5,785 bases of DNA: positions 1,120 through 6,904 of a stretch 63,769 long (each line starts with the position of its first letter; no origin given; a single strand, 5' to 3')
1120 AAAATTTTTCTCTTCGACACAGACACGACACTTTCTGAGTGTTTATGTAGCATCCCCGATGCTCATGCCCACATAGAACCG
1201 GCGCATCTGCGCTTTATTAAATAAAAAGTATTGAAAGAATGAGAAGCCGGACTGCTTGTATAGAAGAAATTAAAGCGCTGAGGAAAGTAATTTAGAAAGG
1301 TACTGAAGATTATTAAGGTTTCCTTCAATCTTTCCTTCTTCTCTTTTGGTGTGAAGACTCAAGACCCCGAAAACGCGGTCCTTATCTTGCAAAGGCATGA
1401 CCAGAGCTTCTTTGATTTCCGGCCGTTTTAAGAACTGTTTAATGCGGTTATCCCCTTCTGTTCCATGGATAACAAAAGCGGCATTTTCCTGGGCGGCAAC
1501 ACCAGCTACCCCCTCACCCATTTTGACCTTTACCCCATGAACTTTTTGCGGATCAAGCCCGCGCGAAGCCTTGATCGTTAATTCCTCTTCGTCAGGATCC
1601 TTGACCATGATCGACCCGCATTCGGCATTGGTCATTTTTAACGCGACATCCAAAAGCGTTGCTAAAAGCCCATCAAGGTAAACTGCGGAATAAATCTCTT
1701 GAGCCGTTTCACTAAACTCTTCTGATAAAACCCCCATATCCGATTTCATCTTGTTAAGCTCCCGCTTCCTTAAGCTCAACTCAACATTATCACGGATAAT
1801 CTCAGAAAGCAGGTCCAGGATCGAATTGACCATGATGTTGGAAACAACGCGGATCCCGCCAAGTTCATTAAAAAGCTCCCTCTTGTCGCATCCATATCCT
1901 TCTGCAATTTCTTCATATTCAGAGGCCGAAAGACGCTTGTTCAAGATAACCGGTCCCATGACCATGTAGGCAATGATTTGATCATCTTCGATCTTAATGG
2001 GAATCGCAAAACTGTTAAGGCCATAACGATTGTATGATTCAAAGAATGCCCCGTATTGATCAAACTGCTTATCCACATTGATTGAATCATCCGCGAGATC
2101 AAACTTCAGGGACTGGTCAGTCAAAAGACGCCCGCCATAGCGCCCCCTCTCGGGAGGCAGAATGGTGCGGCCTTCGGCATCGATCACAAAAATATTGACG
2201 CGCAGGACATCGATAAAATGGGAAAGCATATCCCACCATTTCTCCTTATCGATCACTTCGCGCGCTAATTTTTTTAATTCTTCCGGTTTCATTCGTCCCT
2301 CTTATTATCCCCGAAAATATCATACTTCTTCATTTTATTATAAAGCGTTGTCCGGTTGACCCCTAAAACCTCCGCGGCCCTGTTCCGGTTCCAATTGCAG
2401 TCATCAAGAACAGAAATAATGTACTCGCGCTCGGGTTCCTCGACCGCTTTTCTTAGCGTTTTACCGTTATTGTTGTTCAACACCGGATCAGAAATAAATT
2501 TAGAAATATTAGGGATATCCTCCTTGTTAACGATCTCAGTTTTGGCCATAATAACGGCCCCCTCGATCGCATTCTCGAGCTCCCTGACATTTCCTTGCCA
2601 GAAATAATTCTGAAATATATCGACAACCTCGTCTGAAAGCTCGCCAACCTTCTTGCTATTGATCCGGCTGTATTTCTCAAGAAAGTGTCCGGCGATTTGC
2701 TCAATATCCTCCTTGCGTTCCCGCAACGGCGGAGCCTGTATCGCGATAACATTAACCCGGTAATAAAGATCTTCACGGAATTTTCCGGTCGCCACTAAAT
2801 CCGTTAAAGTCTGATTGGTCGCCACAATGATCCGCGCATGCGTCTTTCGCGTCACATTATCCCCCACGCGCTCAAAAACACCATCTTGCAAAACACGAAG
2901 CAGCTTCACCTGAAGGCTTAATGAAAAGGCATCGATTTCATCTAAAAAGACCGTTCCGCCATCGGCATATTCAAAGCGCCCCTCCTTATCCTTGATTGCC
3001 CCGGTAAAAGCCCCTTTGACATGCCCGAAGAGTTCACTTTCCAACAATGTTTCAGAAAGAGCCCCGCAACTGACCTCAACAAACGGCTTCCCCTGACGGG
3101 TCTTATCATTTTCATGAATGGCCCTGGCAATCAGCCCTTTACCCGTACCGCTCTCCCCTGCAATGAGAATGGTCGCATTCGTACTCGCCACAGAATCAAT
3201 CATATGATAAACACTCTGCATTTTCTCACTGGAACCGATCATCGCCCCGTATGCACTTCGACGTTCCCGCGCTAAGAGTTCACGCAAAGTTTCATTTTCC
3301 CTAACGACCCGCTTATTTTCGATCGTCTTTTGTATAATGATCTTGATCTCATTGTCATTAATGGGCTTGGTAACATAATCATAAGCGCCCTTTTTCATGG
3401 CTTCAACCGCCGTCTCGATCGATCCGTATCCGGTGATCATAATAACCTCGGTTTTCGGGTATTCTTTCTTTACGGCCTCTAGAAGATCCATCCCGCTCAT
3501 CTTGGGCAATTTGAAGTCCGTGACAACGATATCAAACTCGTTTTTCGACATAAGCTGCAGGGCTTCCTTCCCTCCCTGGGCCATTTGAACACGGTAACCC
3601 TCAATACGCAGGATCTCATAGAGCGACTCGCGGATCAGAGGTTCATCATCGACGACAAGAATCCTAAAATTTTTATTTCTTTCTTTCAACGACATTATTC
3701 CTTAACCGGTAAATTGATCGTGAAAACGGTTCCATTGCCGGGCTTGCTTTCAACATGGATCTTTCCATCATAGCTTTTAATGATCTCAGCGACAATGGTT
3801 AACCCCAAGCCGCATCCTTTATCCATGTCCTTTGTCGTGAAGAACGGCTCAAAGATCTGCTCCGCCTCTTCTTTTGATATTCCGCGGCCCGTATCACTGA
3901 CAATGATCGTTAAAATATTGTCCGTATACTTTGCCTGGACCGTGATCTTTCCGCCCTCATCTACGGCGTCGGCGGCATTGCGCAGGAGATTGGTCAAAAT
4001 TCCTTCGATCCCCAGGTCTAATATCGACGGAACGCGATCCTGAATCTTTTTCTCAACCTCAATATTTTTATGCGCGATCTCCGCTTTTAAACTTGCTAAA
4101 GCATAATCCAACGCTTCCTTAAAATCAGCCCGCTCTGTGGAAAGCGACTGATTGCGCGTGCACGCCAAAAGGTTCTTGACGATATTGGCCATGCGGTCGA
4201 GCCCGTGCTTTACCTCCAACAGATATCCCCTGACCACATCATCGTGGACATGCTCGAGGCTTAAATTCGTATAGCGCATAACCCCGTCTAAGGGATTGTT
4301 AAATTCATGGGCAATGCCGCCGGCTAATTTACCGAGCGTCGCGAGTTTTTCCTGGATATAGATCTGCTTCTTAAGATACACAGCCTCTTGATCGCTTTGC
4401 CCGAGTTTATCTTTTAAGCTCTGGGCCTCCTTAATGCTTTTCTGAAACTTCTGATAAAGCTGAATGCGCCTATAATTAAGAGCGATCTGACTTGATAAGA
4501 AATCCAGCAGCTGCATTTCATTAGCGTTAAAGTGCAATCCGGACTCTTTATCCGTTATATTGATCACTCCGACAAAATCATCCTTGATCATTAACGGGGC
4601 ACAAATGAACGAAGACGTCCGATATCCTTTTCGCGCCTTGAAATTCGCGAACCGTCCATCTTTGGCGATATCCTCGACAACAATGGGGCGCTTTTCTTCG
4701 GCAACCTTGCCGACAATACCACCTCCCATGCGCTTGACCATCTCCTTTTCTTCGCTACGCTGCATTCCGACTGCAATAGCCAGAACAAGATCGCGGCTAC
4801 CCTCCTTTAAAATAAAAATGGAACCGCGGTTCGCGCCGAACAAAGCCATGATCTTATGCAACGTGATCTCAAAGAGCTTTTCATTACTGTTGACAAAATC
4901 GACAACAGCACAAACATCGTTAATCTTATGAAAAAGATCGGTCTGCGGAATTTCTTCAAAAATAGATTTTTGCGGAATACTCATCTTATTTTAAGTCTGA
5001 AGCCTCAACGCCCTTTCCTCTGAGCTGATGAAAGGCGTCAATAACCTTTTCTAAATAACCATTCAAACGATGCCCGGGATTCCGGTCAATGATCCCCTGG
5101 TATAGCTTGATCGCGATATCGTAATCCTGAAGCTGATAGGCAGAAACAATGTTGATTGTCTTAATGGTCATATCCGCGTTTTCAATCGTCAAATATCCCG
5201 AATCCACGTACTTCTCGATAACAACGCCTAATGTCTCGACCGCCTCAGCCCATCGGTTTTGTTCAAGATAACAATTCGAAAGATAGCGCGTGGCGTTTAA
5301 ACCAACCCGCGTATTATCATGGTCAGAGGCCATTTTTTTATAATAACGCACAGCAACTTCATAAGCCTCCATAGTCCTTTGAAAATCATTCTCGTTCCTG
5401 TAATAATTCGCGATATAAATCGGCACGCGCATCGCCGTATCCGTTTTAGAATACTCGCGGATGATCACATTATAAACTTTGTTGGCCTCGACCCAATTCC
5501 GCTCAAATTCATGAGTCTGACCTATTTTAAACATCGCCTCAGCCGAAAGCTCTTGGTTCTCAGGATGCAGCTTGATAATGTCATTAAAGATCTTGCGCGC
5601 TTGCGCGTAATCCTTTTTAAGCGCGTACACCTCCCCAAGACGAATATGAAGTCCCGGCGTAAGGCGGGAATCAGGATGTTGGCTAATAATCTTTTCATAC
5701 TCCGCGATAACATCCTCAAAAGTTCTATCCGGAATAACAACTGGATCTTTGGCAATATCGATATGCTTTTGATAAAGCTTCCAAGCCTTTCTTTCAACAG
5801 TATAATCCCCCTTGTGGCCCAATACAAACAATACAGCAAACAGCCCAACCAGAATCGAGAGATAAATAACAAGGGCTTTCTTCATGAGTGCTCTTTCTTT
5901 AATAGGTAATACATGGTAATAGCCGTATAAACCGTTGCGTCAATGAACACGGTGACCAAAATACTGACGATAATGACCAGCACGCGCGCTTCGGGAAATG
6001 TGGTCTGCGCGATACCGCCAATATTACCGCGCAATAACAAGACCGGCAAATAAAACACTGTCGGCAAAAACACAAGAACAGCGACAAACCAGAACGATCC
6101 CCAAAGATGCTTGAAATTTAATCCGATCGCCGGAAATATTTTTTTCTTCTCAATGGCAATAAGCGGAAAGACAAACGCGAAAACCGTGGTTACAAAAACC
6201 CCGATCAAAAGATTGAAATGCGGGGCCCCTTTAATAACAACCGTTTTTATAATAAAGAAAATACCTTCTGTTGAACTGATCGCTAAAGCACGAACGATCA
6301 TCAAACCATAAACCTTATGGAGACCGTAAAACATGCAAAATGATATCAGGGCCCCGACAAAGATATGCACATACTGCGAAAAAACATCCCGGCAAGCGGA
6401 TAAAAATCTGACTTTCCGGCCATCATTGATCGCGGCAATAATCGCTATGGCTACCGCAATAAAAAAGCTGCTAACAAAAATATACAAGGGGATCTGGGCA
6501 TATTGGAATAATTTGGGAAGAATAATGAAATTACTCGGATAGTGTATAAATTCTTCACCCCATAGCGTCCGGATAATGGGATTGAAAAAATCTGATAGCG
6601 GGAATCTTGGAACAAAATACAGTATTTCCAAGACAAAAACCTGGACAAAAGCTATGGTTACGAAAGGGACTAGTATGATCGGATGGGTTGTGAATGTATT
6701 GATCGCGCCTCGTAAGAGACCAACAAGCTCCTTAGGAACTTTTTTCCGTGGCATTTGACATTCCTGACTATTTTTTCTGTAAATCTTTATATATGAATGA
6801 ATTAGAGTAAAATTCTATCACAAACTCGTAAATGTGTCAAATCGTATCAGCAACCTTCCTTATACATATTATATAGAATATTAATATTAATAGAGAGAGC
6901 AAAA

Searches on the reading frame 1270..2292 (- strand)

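Call 15: search_protein_families(library=ncbifam, proteins=[window:1270-2292:-], max_evalue=0.001)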
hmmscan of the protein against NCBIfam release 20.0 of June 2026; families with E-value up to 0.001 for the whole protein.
window:1270-2292:- (340 aa): 2 families
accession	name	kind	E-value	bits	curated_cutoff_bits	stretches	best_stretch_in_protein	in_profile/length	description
NF008283.0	PRK11061.1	equivalog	0.00014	20.3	583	1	199-316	11-130/748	phosphoenolpyruvate--protein phosphotransferase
TIGR01817.1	nifA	equivalog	0.00016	20.6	528.85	1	200-325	14-141/534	nif-specific transcriptional activator NifA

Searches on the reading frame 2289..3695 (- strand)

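Call 15: search_protein_families(library=ncbifam, proteins=[window:2289-3695:-], max_evalue=0.001)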
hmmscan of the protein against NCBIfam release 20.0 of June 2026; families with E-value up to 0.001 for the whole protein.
window:2289-3695:- (468 aa): 122 families (the best 25 are shown)
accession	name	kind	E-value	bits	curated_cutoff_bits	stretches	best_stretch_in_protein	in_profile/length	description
NF008469.0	PRK11361.1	equivalog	1.4e-133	445.9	714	1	10-460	5-456/461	acetoacetate metabolism transcriptional regulator AtoC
TIGR02915.1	PEP_resp_reg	equivalog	4.9e-122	408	502.6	1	12-460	1-444/445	PEP-CTERM-box response regulator transcription factor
TIGR01818.1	ntrC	equivalog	1.8e-118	396.3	558.6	1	12-456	1-461/463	nitrogen regulation protein NR(I)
NF041946.1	LuxO_transreg_Vib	equivalog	2.4e-116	389.3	800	1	33-458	20-460/463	quorum-sensing sigma-54 dependent transcriptional regulator LuxO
NF007689.0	PRK10365.1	equivalog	8.2e-114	380.8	760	1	8-456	4-440/441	sigma-54-dependent response regulator transcription factor ZraR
NF051870.1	NAssimRespRegNtrX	equivalog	1.6e-107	360.2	600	1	11-457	3-449/452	nitrogen assimilation response regulator NtrX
NF041552.1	TF_PrdR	equivalog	2.2e-107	359.8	795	1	132-459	249-577/577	sigma-54 dependent transcriptional regulator PrdR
TIGR01817.1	nifA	equivalog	1.8e-103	347.1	528.85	1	126-398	171-442/534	nif-specific transcriptional activator NifA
NF011695.0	PRK15115.1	equivalog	9.1e-98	327.9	763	1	7-460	4-438/445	two-component system response regulator GlrR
NF008176.1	PRK10923.1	equivalog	2.4e-96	323.2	620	1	11-396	5-383/469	nitrogen regulation protein NR(I)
NF050807.1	TransRegFlbDCaul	equivalog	2.1e-95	320.2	750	1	32-459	23-439/454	sigma-54-dependent transcriptional regulator FlbD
NF038308.1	RNA_repair_RtcR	equivalog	7.2e-95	318.8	650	1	34-458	55-516/530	RNA repair transcriptional activator RtcR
NF003451.0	PRK05022.1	equivalog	1.1e-94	318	476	1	117-459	151-509/512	nitric oxide reductase transcriptional regulator NorR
NF049963.1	RespRegFlgRCampy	domain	1.5e-87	294.2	750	1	12-460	3-429/429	fla regulon two-component system response regulator FlgR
NF011958.0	PRK15429.1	equivalog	1e-84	285.5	830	1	127-460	357-686/692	formate hydrogenlyase transcriptional activator FlhA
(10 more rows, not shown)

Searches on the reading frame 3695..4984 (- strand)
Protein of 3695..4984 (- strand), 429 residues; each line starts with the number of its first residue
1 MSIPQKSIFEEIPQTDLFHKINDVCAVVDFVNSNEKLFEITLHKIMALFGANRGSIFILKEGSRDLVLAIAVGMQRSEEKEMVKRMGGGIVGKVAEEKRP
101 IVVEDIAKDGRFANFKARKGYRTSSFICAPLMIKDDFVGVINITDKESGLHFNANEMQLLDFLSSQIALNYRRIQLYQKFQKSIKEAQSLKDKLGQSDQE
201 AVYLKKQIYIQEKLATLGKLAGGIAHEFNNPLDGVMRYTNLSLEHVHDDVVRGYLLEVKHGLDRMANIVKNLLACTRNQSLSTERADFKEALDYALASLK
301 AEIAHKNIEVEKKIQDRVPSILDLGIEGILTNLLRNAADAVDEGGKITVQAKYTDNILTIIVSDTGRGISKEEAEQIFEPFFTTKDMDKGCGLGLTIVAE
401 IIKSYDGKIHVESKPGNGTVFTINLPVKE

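Call 15: search_protein_families(library=ncbifam, proteins=[window:3695-4984:-], max_evalue=0.001)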
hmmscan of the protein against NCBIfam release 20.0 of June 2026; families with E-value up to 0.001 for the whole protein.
window:3695-4984:- (429 aa): 87 families (the best 25 are shown)
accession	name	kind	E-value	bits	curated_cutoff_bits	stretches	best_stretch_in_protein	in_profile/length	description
NF008468.0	PRK11360.1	equivalog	6.4e-53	180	646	1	202-429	381-610/616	two-component system sensor histidine kinase AtoS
NF010411.0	PRK13837.1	equivalog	6.9e-50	169.9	647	1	39-428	299-676/828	two-component system VirA-like sensor kinase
NF007688.0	PRK10364.1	equivalog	1.8e-45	155.5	479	1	192-428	226-452/460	two-component system sensor histidine kinase ZraS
NF046020.1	HisKinCckABruc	equivalog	4.3e-42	144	1000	1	203-426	466-706/868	cell cycle histidine kinase CckA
NF038348.1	T2SS_HK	subfamily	5.3e-35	120.9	450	2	241-428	388-574/574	histidine kinase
NF052574.1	HisKinEspCMyxo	equivalog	2.2e-34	118.7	1200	1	204-427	404-637/785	serine histidine kinase EspC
NF047466.1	hybrid_RR_LvrB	exception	3.7e-34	118.5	500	1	158-427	94-376/377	hybrid histidine kinase/response regulator LvrB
NF047497.1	HK_LIC_12097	equivalog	6.7e-34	117.2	500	1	212-427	145-366/367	LIC_12097 family sensor histidine kinase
NF053867.1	SprKinKinDBac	equivalog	1.9e-33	115.7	775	1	212-428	281-498/500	sporulation kinase KinD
NF046026.1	HisKinCckACaul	equivalog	2.8e-33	115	1000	1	205-428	290-533/678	cell cycle histidine kinase CckA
NF046044.1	PnpS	equivalog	4.1e-33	114.9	400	1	224-426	177-390/390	two-component system histidine kinase PnpS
NF011874.0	PRK15347.1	equivalog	8.7e-29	100.1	852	1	224-429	405-616/921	two component system sensor kinase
NF010076.0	PRK13557.1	subfamily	2.1e-28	99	631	1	212-428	158-395/540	histidine kinase famiy protein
NF033092.0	HK_WalK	equivalog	6.9e-28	97.6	725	1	223-427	378-594/594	cell wall metabolism sensor histidine kinase WalK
NF052573.1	HisKinEspAMyxo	equivalog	9.5e-28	96.7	1400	1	202-427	369-611/755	serine histidine kinase EspA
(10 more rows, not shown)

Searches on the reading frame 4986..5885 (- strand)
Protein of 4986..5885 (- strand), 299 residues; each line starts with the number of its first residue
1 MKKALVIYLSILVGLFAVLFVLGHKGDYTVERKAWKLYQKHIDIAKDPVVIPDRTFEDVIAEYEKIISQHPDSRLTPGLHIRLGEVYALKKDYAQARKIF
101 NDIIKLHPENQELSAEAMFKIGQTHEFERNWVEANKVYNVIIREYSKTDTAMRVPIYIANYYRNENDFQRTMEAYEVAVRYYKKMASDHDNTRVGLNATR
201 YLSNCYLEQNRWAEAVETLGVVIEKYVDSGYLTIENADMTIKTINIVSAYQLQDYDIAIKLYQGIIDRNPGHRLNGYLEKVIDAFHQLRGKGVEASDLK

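Call 15: search_protein_families(library=ncbifam, proteins=[window:4986-5885:-], max_evalue=0.001)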
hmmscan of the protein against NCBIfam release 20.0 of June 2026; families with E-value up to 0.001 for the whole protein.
window:4986-5885:- (299 aa): 11 families
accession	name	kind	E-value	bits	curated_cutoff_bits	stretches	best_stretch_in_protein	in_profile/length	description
TIGR02795.1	tol_pal_ybgF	equivalog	1.6e-19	70.6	90.1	1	51-151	13-112/119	tol-pal system protein YbgF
TIGR03302.1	OM_YfiO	subfamily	8.8e-13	48.3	81.4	2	53-125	46-117/239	outer membrane protein assembly factor BamD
NF008068.0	PRK10803.1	equivalog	2e-09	37.8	383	1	52-152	155-254/263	cell division protein CpoB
NF052312.1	T9SS_PorW_SprE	equivalog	2.5e-07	29.8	250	1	55-224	194-356/716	type IX secretion system periplasmic lipoprotein PorW/SprE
TIGR02917.1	PEP_TPR_lipo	equivalog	9.7e-07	27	312.2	1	57-270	618-801/899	XrtA/PEP-CTERM system TPR-repeat protein PrsT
NF040959.1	MamA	equivalog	1.5e-05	24.5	200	0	60-127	91-151/204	magnetosome protein MamA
NF007692.0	PRK10370.1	equivalog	1.9e-05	24.4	306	0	15-115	21-119/206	heme lyase NrfEFG subunit NrfG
NF033920.0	C39_PA2778_fam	equivalog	4.7e-05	22.9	150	0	123-232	126-226/255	PA2778 family cysteine peptidase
NF008753.0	PRK11788.1-1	equivalog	0.00016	20.9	395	1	83-226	113-244/389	lipopolysaccharide assembly protein LapB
TIGR02552.1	LcrH_SycD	equivalog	0.00043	20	104.8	0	90-179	31-113/136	SycD/LcrH family type III secretion system chaperone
NF008756.0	PRK11788.1-4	equivalog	0.00079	18.6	474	0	93-228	123-246/389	lipopolysaccharide assembly protein LapB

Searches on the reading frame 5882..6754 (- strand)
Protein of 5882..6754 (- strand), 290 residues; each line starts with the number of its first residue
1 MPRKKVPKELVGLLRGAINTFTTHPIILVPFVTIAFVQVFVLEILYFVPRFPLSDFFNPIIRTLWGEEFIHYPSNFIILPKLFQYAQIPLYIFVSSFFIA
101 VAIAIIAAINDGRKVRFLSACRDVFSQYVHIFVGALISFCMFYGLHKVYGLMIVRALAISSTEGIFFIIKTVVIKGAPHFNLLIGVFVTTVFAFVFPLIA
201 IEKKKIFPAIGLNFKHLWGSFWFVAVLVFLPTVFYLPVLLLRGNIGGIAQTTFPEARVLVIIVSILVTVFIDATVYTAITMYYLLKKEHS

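Call 15: search_protein_families(library=ncbifam, proteins=[window:5882-6754:-], max_evalue=0.001)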
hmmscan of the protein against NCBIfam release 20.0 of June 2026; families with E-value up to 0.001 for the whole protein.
window:5882-6754:- (290 aa): 0 families
